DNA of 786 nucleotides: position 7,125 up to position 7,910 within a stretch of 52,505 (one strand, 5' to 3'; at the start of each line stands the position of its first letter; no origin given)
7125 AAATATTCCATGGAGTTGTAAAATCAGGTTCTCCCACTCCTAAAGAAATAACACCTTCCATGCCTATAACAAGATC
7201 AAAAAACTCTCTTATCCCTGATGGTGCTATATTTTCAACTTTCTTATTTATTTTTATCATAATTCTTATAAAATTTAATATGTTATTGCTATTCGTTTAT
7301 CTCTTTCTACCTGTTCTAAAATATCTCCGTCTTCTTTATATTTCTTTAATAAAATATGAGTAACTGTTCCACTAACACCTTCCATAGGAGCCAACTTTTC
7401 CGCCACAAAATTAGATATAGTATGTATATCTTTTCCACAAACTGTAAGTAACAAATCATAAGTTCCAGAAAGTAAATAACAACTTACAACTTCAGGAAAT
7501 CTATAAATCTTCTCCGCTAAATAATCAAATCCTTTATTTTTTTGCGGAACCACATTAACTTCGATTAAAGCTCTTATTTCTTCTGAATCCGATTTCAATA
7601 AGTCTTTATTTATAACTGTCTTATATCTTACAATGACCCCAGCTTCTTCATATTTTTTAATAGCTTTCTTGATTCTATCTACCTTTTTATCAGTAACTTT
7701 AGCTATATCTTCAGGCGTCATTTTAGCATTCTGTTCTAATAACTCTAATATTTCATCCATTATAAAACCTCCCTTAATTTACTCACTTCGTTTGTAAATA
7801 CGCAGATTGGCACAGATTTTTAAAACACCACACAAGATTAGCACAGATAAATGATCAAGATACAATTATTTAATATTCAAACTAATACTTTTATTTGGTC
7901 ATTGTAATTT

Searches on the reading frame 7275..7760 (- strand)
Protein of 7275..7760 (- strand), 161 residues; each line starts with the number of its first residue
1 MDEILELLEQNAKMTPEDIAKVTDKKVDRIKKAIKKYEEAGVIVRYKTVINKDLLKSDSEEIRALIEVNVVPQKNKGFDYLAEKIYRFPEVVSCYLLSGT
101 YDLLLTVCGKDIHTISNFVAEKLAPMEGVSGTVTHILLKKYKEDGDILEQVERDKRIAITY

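Call 86: search_protein_families(library=pfam, proteins=[window:7275-7760:-], max_evalue=0.00001)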
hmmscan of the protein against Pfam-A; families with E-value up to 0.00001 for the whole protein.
window:7275-7760:- (161 aa): 2 families
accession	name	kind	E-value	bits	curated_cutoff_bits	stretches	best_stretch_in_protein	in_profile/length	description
PF01037.27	AsnC_trans_reg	-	7.6e-18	64.6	25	1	66-139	1-72/73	Lrp/AsnC ligand binding domain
PF13412.12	HTH_24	-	3.5e-07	30.1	21.9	1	3-43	7-47/48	Winged helix-turn-helix DNA-binding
